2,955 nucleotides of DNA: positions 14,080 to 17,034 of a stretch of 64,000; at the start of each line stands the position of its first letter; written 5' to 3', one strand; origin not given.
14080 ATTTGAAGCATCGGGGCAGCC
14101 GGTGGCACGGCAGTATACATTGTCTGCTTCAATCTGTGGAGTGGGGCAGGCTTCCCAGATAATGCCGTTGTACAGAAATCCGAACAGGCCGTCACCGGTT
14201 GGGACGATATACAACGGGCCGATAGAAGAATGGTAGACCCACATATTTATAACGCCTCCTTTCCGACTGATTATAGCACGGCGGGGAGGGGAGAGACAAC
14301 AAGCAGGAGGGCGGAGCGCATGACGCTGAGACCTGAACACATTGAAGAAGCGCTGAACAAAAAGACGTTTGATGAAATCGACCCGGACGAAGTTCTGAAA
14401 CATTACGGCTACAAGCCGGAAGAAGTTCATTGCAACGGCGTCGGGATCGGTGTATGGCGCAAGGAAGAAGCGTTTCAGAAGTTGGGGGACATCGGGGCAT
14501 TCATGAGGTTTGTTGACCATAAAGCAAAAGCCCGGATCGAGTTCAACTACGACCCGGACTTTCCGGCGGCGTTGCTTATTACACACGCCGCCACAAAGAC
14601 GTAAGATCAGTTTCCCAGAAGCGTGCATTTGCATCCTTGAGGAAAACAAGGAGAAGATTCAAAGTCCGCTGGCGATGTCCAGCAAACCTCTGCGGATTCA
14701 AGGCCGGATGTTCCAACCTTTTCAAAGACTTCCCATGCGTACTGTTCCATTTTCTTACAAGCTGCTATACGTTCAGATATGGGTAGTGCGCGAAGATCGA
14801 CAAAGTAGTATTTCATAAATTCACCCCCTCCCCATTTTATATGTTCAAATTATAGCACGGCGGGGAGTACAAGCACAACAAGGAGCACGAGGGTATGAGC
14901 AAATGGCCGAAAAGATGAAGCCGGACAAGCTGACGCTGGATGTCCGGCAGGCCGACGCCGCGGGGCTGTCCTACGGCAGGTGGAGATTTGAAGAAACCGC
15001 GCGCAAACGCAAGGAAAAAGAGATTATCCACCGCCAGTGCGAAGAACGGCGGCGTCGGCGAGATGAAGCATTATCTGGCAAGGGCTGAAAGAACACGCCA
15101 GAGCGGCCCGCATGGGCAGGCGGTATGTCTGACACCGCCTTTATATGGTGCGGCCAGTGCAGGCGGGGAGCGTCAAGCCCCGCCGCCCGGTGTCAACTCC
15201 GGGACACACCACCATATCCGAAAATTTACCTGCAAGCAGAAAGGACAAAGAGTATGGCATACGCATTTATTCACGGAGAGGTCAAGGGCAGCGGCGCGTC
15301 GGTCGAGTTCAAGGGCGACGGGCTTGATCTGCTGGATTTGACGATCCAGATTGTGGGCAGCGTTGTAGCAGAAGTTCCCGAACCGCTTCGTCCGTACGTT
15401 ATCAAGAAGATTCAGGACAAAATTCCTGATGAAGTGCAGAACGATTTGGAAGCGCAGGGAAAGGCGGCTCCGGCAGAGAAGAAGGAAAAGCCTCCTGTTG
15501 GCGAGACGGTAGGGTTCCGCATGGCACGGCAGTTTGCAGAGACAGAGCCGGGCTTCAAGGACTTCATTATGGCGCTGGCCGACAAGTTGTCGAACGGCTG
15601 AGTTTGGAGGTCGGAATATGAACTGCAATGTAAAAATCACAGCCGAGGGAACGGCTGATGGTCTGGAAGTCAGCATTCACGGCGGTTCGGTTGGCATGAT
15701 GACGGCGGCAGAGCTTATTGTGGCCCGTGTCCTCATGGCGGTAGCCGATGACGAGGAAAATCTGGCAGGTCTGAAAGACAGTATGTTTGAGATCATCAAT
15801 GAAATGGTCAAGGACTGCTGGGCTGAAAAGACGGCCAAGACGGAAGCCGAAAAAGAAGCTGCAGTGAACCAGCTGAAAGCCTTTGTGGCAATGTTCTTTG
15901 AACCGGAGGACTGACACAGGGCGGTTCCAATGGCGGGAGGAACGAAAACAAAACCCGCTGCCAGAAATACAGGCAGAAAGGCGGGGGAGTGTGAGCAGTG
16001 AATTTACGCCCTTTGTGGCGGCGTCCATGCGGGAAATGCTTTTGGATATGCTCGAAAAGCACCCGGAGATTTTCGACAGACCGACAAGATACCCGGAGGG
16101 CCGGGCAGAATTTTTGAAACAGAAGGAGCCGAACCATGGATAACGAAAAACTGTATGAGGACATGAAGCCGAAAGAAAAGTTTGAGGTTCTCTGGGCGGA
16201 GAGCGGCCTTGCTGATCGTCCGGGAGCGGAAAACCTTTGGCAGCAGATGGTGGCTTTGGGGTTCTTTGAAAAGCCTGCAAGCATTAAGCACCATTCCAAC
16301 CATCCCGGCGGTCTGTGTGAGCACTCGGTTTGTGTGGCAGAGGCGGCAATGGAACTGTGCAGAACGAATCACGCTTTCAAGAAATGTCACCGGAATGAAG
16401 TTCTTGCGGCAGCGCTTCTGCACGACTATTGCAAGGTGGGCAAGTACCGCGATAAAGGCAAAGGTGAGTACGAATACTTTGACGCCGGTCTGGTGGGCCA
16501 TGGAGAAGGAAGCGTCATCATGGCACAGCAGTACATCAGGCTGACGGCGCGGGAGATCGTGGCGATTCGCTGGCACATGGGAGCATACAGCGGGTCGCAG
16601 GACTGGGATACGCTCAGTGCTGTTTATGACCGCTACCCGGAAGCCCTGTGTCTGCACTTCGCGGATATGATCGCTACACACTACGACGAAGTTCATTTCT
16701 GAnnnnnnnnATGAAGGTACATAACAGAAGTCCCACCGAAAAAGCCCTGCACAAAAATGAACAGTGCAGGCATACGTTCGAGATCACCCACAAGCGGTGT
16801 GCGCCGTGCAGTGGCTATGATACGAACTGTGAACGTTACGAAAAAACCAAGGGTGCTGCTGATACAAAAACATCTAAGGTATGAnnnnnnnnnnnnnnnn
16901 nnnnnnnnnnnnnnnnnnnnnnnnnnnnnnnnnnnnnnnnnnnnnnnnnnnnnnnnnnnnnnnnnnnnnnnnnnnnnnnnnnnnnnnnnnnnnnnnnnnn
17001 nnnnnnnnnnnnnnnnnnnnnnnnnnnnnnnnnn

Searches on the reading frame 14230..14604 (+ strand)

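Call 43: search_protein_families(library=phrogs, proteins=[window:14230-14604:+], max_evalue=0.01)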
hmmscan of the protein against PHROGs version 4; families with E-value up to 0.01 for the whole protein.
window:14230-14604:+ (124 aa): 1 family
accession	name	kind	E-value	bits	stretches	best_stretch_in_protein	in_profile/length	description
phrog_34489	-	unknown function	1.5e-63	211.9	1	31-124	1-94/94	-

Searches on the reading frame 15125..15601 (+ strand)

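Call 13: search_protein_families(library=pfam, proteins=[window:15125-15601:+], max_evalue=0.01)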
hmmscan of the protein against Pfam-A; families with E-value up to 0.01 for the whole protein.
window:15125-15601:+ (158 aa): 0 families

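Call 43: search_protein_families(library=phrogs, proteins=[window:15125-15601:+], max_evalue=0.01)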
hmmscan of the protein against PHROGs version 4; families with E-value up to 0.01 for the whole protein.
window:15125-15601:+ (158 aa): 1 family
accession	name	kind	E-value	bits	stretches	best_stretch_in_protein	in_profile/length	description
phrog_32585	-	unknown function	4.9e-76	253.5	1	44-158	1-115/115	-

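Call 44: search_protein_families(library=padloc, proteins=[window:15125-15601:+], max_evalue=0.01)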
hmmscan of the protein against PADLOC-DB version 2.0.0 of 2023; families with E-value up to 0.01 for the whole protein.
window:15125-15601:+ (158 aa): 0 families

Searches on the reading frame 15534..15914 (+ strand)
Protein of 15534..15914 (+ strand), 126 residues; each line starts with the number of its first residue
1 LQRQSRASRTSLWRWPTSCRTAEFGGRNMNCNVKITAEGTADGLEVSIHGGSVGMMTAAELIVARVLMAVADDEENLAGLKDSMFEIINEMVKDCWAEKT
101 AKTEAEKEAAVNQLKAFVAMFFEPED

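Call 13: search_protein_families(library=pfam, proteins=[window:15534-15914:+], max_evalue=0.01)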
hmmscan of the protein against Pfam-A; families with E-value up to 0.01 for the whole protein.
window:15534-15914:+ (126 aa): 0 families

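Call 43: search_protein_families(library=phrogs, proteins=[window:15534-15914:+], max_evalue=0.01)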
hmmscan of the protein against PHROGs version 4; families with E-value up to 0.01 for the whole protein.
window:15534-15914:+ (126 aa): 1 family
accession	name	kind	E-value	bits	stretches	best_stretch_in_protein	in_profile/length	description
phrog_33060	-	unknown function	5.3e-64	214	1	29-126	1-98/98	-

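Call 44: search_protein_families(library=padloc, proteins=[window:15534-15914:+], max_evalue=0.01)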
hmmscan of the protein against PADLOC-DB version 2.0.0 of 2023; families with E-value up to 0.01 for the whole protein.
window:15534-15914:+ (126 aa): 0 families

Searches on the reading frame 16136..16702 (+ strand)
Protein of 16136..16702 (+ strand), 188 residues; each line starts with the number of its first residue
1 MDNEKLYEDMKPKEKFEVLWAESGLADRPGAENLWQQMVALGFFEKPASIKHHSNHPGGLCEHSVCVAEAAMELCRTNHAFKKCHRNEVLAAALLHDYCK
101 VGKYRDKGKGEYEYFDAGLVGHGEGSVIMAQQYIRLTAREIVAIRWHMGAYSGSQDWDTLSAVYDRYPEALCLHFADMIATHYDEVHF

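Call 13: search_protein_families(library=pfam, proteins=[window:16136-16702:+], max_evalue=0.01)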
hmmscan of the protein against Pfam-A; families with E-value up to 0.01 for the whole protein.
window:16136-16702:+ (188 aa): 2 families
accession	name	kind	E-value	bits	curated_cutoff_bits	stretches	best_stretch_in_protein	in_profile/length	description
PF01966.28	HD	-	4.2e-08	33.9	22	1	62-178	3-112/116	HD domain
PF07514.17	TraI_2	-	0.0045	16.4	23.9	1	47-78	53-84/324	Putative helicase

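Call 14: find_related_loci(query=window:16136-16702:+, collection=viral_contigs, flank=4000)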
Query window:16136-16702:+ (188 aa) in viral_contigs; peptide patterns used: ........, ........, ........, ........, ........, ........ (x = any residue, [..] = any of these).
36 stretches matched a pattern; 31 encode a relative of the query (tblastn E <= 1e-3); 30 distinct loci.
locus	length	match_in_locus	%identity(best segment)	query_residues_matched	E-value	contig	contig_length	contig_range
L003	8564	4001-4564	99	1-188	4e-128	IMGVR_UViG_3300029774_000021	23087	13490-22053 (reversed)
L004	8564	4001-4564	99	1-188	4e-128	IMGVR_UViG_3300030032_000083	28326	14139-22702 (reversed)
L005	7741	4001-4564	99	1-188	4e-128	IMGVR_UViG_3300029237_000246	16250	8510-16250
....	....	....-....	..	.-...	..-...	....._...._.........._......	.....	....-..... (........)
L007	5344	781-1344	98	1-188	9e-128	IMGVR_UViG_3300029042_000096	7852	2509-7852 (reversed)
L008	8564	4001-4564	98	1-188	1e-127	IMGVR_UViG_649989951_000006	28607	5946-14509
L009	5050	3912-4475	98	1-188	5e-128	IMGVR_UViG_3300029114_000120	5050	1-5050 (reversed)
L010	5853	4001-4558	99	1-186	2e-127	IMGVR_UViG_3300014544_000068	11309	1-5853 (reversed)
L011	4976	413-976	98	1-188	1e-127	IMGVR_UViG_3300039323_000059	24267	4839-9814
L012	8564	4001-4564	98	1-188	3e-127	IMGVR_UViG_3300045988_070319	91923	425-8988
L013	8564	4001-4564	98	1-188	3e-127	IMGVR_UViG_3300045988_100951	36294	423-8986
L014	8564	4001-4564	97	1-188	3e-126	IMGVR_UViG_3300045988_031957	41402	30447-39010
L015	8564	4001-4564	96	1-188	4e-126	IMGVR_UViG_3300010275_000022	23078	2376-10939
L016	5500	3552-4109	97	1-186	3e-126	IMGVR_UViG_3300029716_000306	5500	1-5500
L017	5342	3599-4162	97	1-188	9e-126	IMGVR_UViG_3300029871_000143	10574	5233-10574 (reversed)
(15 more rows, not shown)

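Call 43: search_protein_families(library=phrogs, proteins=[window:16136-16702:+], max_evalue=0.01)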
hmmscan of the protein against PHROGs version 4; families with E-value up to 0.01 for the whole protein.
window:16136-16702:+ (188 aa): 2 families
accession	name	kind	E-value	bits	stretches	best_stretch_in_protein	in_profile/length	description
phrog_5889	-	unknown function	1.7e-58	198.8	1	1-186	4-198/242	-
phrog_28876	-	other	7.4e-22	78.7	1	26-183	16-192/435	metal-dependent phosphohydrolase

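Call 44: search_protein_families(library=padloc, proteins=[window:16136-16702:+], max_evalue=0.01)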
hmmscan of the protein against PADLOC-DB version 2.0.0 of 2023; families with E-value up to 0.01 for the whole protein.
window:16136-16702:+ (188 aa): 0 families

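Call 47: search_solved_structures(query=window:16136-16702:+, max_evalue=1)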
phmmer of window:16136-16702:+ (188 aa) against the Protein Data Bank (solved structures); distinct sequences matched with E-value up to 1: 2.
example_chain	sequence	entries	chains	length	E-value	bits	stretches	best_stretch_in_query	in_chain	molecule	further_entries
9o7t_A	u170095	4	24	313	0.0033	20.7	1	43-173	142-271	Cmp-binding-factor 1 | YhaM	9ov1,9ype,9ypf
9h3f_A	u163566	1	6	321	0.012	18.9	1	42-179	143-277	3'-5' exoribonuclease YhaM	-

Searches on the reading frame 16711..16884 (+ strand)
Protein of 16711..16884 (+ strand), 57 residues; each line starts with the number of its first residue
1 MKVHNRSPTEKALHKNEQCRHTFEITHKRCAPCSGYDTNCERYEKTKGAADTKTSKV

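Call 13: search_protein_families(library=pfam, proteins=[window:16711-16884:+], max_evalue=0.01)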
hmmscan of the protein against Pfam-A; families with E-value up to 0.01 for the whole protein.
window:16711-16884:+ (57 aa): 0 families

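Call 43: search_protein_families(library=phrogs, proteins=[window:16711-16884:+], max_evalue=0.01)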
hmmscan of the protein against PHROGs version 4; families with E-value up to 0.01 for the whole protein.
window:16711-16884:+ (57 aa): 0 families

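Call 44: search_protein_families(library=padloc, proteins=[window:16711-16884:+], max_evalue=0.01)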
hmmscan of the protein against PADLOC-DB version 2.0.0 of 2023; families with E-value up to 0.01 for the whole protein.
window:16711-16884:+ (57 aa): 0 families

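Call 50: find_homologous_proteins(query=window:16711-16884:+, max_evalue=0.001)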
Query window:16711-16884:+ (57 aa): 11 proteins with E <= 0.001 among 11 candidates.
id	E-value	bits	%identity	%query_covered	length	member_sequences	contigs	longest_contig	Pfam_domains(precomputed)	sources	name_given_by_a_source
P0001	4.2e-30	119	100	93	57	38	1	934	-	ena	-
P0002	2.7e-29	116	93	100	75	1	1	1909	-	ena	-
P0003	3.1e-29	116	93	98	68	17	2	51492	-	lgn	-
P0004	6.5e-29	115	95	96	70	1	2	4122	-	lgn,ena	-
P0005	3.3e-28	113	91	98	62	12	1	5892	-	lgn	-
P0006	9.6e-26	105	100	81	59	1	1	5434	-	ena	-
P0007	1.3e-25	105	98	86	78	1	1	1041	-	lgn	-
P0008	1.3e-24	102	94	82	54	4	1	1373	-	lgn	-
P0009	1.7e-20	89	100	68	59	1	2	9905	-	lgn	-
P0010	1.9e-7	48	96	46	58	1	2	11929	-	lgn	-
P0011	3.1e-5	41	91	40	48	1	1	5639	-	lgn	-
